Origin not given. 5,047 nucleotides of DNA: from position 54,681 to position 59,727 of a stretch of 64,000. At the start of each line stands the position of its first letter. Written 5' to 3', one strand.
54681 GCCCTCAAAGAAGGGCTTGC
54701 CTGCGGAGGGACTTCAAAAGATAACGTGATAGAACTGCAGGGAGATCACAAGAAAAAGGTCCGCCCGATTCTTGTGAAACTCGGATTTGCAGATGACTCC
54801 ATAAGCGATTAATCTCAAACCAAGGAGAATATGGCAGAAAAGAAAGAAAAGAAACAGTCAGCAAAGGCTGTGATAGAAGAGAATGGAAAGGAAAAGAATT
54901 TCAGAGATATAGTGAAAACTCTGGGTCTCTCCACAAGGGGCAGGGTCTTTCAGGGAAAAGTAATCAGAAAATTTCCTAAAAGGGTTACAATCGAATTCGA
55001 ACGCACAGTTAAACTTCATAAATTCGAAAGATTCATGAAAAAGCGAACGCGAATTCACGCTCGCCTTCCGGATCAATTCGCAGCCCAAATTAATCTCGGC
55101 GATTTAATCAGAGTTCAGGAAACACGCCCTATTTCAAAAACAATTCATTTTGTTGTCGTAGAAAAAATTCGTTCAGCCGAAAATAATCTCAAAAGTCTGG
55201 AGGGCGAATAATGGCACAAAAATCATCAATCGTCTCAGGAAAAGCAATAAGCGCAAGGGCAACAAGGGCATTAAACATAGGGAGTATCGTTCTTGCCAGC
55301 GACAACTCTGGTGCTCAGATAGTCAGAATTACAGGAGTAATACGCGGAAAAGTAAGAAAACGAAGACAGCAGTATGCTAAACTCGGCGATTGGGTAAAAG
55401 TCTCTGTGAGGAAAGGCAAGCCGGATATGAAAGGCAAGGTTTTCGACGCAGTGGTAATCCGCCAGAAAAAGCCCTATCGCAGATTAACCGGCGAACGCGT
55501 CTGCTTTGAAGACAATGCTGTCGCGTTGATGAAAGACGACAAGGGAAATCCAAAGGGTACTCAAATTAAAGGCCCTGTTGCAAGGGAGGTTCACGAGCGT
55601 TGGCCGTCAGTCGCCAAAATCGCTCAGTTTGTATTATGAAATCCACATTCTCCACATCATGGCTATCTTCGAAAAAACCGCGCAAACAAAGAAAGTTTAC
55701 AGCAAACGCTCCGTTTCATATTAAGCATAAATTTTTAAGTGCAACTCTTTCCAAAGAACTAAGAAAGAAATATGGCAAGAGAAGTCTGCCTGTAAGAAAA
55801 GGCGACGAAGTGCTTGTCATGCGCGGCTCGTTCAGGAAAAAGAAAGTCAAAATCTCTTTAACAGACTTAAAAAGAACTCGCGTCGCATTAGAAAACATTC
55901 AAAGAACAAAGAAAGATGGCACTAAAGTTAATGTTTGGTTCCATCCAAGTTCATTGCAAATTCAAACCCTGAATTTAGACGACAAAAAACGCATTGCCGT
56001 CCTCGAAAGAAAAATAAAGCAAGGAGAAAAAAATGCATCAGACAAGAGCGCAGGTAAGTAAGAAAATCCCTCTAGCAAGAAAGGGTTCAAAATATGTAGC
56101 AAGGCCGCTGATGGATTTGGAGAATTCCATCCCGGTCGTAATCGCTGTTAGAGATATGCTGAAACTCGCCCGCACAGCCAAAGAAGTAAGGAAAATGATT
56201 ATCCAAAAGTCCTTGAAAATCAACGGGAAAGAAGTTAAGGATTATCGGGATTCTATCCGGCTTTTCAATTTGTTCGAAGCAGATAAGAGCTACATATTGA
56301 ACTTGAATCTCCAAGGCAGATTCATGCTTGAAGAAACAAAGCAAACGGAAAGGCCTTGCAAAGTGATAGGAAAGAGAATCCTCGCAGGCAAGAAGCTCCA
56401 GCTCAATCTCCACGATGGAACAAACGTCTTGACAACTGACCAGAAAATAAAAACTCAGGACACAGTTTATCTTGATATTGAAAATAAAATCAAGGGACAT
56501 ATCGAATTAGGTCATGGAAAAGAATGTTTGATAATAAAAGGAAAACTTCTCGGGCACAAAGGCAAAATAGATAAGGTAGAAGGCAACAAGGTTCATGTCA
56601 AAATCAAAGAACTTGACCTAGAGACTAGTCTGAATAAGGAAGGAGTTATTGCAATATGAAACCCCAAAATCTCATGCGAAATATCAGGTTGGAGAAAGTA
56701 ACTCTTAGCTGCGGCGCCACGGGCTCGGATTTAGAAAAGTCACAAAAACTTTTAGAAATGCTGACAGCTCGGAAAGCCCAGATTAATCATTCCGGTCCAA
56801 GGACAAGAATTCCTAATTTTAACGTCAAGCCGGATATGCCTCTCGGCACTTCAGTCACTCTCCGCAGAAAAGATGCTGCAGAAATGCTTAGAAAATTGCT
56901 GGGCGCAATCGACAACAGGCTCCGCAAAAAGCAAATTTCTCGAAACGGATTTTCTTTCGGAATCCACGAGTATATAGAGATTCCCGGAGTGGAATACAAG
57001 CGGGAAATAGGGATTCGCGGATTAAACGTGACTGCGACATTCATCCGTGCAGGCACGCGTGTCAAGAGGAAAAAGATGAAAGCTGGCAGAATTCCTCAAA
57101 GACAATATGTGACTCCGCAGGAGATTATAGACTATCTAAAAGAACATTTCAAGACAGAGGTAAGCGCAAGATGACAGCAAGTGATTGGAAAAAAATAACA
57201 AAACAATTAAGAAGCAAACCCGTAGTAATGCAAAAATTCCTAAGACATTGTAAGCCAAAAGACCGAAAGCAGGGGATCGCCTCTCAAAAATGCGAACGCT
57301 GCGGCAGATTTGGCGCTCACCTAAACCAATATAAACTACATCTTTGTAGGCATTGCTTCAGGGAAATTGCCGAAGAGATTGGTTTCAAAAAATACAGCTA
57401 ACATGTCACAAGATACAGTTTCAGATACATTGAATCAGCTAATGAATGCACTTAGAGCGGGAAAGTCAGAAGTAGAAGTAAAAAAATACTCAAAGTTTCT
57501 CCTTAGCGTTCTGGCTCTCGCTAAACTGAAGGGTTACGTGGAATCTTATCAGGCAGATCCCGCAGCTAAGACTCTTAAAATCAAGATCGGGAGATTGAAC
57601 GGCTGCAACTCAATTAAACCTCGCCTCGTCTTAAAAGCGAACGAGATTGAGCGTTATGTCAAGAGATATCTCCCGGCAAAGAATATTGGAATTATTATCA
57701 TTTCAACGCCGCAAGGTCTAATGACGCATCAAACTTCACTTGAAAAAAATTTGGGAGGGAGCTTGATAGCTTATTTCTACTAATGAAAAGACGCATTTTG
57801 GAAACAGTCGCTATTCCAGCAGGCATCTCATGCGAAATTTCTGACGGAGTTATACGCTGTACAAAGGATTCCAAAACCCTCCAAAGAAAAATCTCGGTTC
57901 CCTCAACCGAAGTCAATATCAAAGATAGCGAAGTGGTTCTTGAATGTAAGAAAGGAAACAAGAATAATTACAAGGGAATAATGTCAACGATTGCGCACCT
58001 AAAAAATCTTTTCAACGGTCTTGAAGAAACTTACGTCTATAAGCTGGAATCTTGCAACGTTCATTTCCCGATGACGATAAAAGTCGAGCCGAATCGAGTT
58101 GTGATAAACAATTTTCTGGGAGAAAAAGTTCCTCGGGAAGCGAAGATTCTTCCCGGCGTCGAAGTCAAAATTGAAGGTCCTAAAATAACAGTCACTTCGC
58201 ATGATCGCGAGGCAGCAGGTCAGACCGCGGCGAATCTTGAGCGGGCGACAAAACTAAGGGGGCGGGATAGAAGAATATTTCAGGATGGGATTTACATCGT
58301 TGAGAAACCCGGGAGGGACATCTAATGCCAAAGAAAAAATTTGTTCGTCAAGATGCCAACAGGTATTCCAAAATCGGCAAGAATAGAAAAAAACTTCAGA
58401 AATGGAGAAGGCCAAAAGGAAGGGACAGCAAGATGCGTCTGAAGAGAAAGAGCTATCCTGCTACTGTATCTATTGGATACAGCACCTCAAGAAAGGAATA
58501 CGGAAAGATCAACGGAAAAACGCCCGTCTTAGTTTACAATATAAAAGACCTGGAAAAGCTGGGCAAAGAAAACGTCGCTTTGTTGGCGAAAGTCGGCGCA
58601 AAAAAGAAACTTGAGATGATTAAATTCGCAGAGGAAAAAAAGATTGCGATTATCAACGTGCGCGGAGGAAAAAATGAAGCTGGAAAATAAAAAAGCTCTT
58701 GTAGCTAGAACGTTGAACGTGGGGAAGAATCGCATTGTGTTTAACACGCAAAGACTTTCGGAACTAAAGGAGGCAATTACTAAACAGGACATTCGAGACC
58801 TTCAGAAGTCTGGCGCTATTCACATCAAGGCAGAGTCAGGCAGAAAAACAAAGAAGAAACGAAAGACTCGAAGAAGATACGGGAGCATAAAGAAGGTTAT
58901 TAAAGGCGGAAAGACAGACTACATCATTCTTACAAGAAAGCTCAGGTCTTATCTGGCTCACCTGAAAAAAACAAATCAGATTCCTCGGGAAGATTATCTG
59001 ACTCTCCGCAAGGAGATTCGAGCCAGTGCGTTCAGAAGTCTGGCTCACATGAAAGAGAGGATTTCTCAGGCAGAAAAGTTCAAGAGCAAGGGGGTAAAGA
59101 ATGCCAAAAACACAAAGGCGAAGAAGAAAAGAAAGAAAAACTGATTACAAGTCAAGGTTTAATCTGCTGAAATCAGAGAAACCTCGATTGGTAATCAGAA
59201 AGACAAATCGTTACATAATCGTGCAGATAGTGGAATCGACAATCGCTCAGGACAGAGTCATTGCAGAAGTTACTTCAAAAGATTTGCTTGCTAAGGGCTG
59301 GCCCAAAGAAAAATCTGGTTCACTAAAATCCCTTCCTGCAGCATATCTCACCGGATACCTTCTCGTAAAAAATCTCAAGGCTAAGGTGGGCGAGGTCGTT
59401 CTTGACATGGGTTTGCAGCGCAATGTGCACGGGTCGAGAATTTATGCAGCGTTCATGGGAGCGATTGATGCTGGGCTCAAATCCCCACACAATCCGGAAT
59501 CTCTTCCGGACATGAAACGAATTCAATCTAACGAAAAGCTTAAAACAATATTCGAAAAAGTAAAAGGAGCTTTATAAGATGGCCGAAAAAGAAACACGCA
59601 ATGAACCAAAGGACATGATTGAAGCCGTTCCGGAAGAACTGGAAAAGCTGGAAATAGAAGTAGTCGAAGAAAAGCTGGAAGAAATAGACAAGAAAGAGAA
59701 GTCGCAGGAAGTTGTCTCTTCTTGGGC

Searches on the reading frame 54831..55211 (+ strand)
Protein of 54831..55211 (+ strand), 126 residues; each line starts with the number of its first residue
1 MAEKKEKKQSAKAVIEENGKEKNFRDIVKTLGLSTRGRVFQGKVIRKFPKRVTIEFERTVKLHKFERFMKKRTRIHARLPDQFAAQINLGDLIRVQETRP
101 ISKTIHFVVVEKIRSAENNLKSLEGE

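Call 82: search_protein_families(library=pfam, proteins=[window:54831-55211:+], max_evalue=0.001)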
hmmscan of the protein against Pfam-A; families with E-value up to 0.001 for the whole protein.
window:54831-55211:+ (126 aa): 1 family
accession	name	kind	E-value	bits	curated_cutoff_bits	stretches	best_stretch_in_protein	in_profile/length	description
PF00366.26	Ribosomal_S17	-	5.1e-16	59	25.9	1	47-111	7-68/68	Ribosomal protein S17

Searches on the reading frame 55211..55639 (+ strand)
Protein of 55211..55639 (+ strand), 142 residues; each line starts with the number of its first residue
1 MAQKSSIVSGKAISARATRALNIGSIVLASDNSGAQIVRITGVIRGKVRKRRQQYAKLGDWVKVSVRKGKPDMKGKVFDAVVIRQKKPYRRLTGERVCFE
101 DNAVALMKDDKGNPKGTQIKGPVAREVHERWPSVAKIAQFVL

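Call 82: search_protein_families(library=pfam, proteins=[window:55211-55639:+], max_evalue=0.001)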
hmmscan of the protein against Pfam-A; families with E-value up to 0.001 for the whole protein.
window:55211-55639:+ (142 aa): 1 family
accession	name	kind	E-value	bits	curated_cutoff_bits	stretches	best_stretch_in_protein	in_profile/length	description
PF00238.24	Ribosomal_L14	-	4.8e-33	114.1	23.6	1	24-142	5-122/122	Ribosomal protein L14p/L23e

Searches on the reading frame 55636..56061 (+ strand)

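Call 82: search_protein_families(library=pfam, proteins=[window:55636-56061:+], max_evalue=0.001)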
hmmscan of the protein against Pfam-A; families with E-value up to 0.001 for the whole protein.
window:55636-56061:+ (141 aa): 1 family
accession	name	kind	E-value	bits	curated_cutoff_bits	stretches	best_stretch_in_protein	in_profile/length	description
PF16906.11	Ribosomal_L26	-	2.2e-29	102.2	28.8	1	12-126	1-82/82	Ribosomal proteins L26 eukaryotic, L24P archaeal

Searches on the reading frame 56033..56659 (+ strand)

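Call 82: search_protein_families(library=pfam, proteins=[window:56033-56659:+], max_evalue=0.001)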
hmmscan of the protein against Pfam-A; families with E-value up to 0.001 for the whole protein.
window:56033-56659:+ (208 aa): 4 families
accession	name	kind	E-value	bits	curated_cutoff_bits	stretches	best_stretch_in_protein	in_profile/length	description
PF00900.26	Ribosomal_S4e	-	5.9e-16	58.4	25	1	84-152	2-73/75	Ribosomal family S4e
PF23284.2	KOW2_Spt5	-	6.3e-05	23.2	28.9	1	167-200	7-40/50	Transcription elongation factor SPT5, second KOW domain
PF00467.35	KOW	-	7.5e-05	22.8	22.3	1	162-190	2-30/32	KOW motif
PF01479.30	S4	-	0.0003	20.9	22.8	1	43-72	10-39/48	S4 domain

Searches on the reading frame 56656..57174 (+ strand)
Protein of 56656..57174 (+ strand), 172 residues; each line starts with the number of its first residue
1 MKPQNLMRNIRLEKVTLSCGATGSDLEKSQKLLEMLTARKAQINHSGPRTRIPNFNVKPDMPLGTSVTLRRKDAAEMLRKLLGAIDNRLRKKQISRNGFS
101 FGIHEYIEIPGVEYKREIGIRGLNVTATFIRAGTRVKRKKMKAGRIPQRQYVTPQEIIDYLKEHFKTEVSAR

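Call 82: search_protein_families(library=pfam, proteins=[window:56656-57174:+], max_evalue=0.001)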
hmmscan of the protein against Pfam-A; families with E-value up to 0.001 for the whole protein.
window:56656-57174:+ (172 aa): 2 families
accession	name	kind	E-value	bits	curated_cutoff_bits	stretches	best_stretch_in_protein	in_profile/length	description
PF00673.26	Ribosomal_L5_C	-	2.8e-13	50.2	27.8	1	62-138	1-84/94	ribosomal L5P family C-terminus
PF00281.24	Ribosomal_L5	-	8.9e-06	26.3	34.9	1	5-57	1-56/57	Ribosomal protein L5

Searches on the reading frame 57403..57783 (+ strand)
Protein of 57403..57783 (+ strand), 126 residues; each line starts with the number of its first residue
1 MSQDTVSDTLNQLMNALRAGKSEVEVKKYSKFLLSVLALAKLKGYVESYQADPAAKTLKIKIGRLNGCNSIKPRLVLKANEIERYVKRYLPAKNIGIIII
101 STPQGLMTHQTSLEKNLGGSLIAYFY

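Call 82: search_protein_families(library=pfam, proteins=[window:57403-57783:+], max_evalue=0.001)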
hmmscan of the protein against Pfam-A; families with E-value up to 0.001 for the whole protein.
window:57403-57783:+ (126 aa): 1 family
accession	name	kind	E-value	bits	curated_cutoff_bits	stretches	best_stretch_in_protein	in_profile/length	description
PF00410.24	Ribosomal_S8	-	1.1e-19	71.1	24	1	4-126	1-126/126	Ribosomal protein S8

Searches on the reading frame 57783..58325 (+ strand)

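Call 82: search_protein_families(library=pfam, proteins=[window:57783-58325:+], max_evalue=0.001)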
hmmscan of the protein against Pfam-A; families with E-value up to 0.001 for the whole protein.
window:57783-58325:+ (180 aa): 1 family
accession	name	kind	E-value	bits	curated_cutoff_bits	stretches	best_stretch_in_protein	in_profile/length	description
PF00347.28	Ribosomal_L6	-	1.6e-13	51.7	27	1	95-169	1-80/80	Ribosomal protein L6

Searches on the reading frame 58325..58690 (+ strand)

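Call 82: search_protein_families(library=pfam, proteins=[window:58325-58690:+], max_evalue=0.001)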
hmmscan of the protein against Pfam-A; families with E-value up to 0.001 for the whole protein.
window:58325-58690:+ (121 aa): 1 family
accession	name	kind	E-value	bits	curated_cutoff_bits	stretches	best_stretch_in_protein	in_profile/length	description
PF01655.23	Ribosomal_L32e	-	8.4e-21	74.7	25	1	3-111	1-108/108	Ribosomal protein L32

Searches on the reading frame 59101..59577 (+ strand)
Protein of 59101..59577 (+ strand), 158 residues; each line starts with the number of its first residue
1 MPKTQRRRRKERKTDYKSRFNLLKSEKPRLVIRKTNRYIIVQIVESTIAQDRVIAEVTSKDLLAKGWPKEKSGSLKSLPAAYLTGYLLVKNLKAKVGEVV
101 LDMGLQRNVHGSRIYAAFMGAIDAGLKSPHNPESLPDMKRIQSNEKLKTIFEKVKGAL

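Call 82: search_protein_families(library=pfam, proteins=[window:59101-59577:+], max_evalue=0.001)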
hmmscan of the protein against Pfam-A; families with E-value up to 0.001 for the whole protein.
window:59101-59577:+ (158 aa): 2 families
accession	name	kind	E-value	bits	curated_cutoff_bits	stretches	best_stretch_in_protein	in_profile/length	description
PF17144.9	Ribosomal_L5e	-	1.8e-25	90.3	27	2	3-96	4-100/163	Ribosomal large subunit proteins 60S L5, and 50S L18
PF00861.27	Ribosomal_L18p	-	1.3e-07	32.4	27.8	1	4-115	2-103/116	Ribosomal L18 of archaea, bacteria, mitoch. and chloroplast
